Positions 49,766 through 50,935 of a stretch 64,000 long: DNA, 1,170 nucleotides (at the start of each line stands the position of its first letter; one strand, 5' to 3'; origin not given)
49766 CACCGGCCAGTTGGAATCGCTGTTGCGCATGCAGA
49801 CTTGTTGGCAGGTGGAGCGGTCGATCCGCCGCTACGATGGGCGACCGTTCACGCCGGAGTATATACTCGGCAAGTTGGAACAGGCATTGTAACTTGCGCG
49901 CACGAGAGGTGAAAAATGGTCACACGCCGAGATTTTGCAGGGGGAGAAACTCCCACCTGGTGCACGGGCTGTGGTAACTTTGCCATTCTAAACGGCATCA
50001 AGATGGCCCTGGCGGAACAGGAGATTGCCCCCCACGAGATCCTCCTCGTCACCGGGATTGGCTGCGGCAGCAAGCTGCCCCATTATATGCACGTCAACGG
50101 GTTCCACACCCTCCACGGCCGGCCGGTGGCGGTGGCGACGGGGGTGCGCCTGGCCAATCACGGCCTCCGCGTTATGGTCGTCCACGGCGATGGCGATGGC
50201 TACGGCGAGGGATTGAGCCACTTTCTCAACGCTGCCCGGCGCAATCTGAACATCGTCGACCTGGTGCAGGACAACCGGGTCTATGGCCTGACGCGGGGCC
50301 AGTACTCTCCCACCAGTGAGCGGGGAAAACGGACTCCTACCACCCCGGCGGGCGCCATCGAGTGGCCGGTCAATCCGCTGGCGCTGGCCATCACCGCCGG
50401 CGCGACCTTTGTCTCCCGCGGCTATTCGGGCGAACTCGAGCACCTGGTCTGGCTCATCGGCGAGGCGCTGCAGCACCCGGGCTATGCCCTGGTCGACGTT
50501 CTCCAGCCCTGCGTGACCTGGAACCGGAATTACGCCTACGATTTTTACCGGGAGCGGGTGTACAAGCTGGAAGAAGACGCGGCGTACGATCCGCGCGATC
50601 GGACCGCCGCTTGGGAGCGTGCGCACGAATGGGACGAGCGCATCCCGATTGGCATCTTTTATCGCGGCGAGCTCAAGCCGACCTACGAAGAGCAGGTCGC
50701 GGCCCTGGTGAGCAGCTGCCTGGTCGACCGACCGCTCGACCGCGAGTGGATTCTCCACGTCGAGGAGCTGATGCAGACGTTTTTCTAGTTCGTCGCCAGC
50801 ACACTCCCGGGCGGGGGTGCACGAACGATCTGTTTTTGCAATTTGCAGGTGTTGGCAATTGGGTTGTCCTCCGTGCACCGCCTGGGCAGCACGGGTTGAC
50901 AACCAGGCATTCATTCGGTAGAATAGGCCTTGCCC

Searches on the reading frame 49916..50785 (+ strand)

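Call 37: search_protein_families(library=pfam, proteins=[window:49916-50785:+], max_evalue=0.001)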
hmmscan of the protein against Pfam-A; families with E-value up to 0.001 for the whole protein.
window:49916-50785:+ (290 aa): 2 families
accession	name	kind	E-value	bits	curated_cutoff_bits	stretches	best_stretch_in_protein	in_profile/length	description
PF02775.26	TPP_enzyme_C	-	7.1e-25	88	21.9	1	54-195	18-151/151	Thiamine pyrophosphate enzyme, C-terminal TPP binding domain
PF12367.13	PFO_beta_C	-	1.1e-24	86.7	24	1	199-264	1-64/66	Pyruvate ferredoxin oxidoreductase beta subunit C terminal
